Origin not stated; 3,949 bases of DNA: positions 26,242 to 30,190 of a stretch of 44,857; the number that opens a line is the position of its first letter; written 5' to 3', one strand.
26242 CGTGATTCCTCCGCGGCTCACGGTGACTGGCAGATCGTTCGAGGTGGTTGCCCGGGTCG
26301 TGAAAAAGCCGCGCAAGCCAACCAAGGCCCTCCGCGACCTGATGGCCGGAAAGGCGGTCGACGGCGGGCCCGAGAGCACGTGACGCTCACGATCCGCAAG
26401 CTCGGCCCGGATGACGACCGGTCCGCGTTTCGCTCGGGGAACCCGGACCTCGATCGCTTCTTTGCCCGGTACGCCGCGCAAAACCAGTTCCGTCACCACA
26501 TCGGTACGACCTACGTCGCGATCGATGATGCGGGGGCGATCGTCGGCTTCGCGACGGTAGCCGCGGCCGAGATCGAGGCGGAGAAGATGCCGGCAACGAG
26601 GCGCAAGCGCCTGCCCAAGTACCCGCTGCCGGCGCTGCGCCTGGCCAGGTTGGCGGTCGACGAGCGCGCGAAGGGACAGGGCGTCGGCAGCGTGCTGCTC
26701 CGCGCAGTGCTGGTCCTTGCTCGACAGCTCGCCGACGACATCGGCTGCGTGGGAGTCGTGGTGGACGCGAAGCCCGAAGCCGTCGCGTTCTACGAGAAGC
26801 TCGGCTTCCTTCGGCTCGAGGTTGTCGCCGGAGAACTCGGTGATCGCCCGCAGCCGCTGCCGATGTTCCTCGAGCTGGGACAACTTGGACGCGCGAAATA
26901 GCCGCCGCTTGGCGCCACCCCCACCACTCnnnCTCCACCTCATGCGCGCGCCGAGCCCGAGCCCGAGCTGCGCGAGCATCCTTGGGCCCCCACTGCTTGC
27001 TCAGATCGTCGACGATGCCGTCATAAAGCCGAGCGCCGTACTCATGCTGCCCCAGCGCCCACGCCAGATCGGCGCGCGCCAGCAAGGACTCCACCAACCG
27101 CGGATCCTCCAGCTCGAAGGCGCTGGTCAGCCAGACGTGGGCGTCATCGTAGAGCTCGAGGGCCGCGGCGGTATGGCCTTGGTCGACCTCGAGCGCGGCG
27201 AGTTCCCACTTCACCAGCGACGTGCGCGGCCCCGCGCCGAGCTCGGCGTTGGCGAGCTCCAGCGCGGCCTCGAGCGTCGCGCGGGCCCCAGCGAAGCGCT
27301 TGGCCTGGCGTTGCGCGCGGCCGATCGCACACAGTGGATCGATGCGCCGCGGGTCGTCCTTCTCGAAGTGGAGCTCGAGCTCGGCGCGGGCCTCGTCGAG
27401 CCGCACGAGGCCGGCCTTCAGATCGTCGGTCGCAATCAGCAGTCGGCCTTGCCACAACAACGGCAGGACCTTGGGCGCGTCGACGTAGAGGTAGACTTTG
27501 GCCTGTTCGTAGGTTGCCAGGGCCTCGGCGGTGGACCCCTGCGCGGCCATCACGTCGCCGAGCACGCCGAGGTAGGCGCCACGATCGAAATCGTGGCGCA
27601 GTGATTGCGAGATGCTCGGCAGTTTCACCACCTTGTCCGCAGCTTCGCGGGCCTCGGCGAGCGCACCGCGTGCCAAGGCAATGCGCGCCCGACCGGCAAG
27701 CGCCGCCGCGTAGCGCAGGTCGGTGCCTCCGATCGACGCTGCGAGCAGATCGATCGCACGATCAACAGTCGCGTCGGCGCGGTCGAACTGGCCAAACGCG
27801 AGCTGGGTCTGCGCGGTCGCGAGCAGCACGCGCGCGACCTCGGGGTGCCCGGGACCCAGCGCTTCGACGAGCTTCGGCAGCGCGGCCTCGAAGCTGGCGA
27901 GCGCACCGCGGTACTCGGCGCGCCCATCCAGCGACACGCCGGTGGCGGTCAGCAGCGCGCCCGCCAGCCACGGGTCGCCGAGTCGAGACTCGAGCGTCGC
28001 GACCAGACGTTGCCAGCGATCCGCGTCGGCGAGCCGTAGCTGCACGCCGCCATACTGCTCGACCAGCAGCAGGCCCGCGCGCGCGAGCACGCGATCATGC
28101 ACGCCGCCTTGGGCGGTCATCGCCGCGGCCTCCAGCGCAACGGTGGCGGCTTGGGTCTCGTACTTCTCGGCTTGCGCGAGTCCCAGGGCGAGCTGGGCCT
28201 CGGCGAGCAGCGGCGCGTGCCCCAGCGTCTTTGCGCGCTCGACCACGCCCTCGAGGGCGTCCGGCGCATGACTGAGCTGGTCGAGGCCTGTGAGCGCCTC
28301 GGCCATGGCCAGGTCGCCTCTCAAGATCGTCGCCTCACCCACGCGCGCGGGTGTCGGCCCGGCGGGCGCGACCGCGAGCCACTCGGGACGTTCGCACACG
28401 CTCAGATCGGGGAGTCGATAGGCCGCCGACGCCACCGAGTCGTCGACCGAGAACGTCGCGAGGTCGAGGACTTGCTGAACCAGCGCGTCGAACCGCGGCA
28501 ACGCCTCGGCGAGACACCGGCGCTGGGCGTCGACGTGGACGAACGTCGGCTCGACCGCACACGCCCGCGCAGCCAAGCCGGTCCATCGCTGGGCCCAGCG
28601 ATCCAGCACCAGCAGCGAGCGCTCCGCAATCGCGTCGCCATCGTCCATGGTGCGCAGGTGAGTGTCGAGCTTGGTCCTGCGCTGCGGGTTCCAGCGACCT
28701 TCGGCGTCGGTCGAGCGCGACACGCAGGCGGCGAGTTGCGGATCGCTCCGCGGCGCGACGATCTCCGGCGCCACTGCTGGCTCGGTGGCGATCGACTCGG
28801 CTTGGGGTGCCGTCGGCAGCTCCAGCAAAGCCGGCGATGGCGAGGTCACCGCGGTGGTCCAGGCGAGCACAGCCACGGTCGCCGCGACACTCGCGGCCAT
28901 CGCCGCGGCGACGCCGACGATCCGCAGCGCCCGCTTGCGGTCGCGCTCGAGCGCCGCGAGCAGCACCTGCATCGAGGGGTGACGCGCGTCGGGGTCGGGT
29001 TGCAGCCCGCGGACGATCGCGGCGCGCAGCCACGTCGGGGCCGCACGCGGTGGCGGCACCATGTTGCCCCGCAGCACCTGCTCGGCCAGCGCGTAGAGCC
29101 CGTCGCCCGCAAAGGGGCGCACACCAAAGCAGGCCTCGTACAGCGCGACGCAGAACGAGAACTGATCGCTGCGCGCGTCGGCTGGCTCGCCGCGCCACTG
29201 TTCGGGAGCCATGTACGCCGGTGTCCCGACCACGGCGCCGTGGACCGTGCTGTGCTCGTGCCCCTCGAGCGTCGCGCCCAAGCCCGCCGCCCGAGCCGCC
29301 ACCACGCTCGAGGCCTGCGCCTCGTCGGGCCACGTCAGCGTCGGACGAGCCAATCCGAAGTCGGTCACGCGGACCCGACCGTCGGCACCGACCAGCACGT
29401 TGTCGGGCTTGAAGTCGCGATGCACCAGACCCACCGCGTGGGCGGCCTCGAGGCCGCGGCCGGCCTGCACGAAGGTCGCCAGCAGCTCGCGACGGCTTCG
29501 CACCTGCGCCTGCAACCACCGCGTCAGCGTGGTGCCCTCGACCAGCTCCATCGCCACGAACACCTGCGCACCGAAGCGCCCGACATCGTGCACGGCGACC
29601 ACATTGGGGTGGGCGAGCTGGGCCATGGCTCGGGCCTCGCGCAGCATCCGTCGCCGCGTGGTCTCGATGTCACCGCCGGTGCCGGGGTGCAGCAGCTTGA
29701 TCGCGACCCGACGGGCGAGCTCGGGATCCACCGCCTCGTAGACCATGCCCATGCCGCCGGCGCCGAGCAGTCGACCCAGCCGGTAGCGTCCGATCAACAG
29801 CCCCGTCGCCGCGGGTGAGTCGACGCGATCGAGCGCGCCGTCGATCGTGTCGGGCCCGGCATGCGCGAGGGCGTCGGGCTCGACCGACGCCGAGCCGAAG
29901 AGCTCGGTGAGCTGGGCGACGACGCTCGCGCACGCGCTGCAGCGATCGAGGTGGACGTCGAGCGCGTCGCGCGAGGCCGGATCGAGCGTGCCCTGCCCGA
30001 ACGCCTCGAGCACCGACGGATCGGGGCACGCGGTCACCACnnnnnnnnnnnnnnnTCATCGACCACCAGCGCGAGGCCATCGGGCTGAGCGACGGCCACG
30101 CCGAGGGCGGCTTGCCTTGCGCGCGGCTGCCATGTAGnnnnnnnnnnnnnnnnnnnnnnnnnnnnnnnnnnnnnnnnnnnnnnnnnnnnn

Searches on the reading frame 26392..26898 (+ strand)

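Call 72: search_protein_families(library=pfam, proteins=[window:26392-26898:+], max_evalue=0.01)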
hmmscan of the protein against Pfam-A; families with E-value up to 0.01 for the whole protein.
window:26392-26898:+ (169 aa): 5 families
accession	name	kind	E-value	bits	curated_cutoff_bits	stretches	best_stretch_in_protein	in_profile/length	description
PF13508.13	Acetyltransf_7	-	1.8e-12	47.9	27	1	38-139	3-82/84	Acetyltransferase (GNAT) domain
PF13673.13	Acetyltransf_10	-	3e-11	43.8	23.6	1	22-144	12-112/128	Acetyltransferase (GNAT) domain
PF00583.31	Acetyltransf_1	-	4.2e-11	43.6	20.7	1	25-139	22-116/116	Acetyltransferase (GNAT) family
PF08445.16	FR47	-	0.00041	20.7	22.1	1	84-141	24-79/86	FR47-like protein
PF21926.2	FeeM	-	0.0018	18.5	27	1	82-141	81-138/158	N-acyl amino acid synthase FeeM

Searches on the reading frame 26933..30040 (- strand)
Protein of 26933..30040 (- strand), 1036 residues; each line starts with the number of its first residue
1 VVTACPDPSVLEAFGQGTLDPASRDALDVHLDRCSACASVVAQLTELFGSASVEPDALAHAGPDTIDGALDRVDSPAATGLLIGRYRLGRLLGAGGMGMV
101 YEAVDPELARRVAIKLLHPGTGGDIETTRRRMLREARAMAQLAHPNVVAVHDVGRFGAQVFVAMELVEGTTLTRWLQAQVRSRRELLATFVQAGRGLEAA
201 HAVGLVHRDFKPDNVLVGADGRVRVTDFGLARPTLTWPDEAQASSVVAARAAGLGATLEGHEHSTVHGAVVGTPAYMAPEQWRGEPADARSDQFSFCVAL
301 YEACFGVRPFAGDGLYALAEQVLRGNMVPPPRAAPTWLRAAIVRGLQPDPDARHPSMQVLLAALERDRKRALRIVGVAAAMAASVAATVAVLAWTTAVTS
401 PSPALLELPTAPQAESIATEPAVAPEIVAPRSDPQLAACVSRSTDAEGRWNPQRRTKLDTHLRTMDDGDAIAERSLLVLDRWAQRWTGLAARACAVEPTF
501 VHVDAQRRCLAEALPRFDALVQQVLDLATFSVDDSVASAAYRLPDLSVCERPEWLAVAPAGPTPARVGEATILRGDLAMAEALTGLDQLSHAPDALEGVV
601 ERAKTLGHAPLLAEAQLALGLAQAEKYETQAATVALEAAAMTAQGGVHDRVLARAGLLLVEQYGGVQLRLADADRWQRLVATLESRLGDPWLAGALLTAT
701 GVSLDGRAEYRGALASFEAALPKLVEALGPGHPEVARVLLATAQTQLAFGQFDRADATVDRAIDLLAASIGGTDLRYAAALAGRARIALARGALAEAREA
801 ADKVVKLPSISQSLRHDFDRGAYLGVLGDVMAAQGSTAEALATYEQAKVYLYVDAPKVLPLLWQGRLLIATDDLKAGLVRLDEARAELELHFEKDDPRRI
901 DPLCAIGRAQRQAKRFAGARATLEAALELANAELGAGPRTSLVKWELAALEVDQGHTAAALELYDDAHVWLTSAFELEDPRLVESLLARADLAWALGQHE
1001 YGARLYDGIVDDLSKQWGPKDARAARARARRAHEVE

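Call 3: search_protein_families(library=pfam, proteins=[window:26933-30040:-], max_evalue=1)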
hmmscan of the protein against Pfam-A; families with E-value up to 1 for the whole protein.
window:26933-30040:- (1036 aa): 13 families
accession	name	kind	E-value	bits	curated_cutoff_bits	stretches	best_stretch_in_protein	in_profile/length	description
PF00069.31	Pkinase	-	3.7e-36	125.3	31.7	1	86-355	1-253/263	Protein kinase domain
PF07714.23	PK_Tyr_Ser-Thr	-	7.9e-31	107.7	23.1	2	88-234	3-152/258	Protein tyrosine and serine/threonine kinase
PF13424.12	TPR_12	-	9e-14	51.9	30.1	5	710-766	19-75/77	Tetratricopeptide repeat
PF03109.22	ABC1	-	8.8e-05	22.2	22.9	1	159-232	142-215/244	ABC1 atypical kinase-like domain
PF13490.11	zf-HC2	-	0.0013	19.3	22.2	1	17-38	14-35/35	Putative zinc-finger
PF01636.29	APH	-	0.0026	18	23.2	2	201-234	166-200/239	Phosphotransferase enzyme family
PF13181.12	TPR_8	-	0.0034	17.9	25.7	0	903-931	4-32/34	Tetratricopeptide repeat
PF06293.20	Kdo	-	0.0045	16.9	21.3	1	139-236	65-174/207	Lipopolysaccharide kinase (Kdo/WaaP) family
PF24885.1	TPR_NPHP3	-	0.019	14.8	100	1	717-773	122-178/239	Nephrocystin-3 TPR domain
PF01163.29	RIO1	-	0.032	14.3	22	1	131-229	54-149/187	RIO domain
PF13374.12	TPR_10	-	0.097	13.2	27.5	1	703-734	11-42/42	Tetratricopeptide repeat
PF14559.12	TPR_19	-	0.099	13.4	25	1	710-763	7-52/68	Tetratricopeptide repeat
PF25126.1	DUF7818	-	0.1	12.9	27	1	42-59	17-34/44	Domain of unknown function (DUF7818)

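Call 64: search_protein_families(library=padloc, proteins=[window:26933-30040:-], max_evalue=0.01)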
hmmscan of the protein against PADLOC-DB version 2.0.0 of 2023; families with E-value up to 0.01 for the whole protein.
window:26933-30040:- (1036 aa): 32 families (the best 25 are shown)
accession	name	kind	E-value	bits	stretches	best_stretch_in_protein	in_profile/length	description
PDLC01088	C3a189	-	3.5e-78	262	1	90-398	3-292/840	kinase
PDLC04042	PD-T4-6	-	8.8e-71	236.9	1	81-370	6-275/292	-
PDLC04053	PD-T4-6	-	1.7e-68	229.4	2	82-233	7-160/311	-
PDLC04061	PD-T4-6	-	3e-64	216.4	2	80-232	12-168/510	-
PDLC04043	PD-T4-6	-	1.4e-62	210.3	2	79-233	10-164/452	-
PDLC04039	PD-T4-6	-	2.3e-61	206.2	2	79-234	9-164/458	-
PDLC04138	mad6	-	2.2e-58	196.7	1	76-369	43-315/659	mads_6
PDLC04041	PD-T4-6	-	6.7e-55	185.1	1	77-397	21-318/443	-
PDLC04060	PD-T4-6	-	1.1e-54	184.1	2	81-232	5-156/486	-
PDLC04054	PD-T4-6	-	2.7e-53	179.6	2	80-233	7-160/347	-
PDLC04057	PD-T4-6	-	1.6e-50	170.4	2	82-237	6-161/443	-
PDLC04047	PD-T4-6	-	8.6e-49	164.4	2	81-231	7-158/327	-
PDLC04052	PD-T4-6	-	1.1e-47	161.3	1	81-397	6-302/496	-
PDLC04048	PD-T4-6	-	2.1e-44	150.4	2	81-232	7-159/354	-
PDLC04040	PD-T4-6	-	4.5e-42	142.5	1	91-357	1-255/547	-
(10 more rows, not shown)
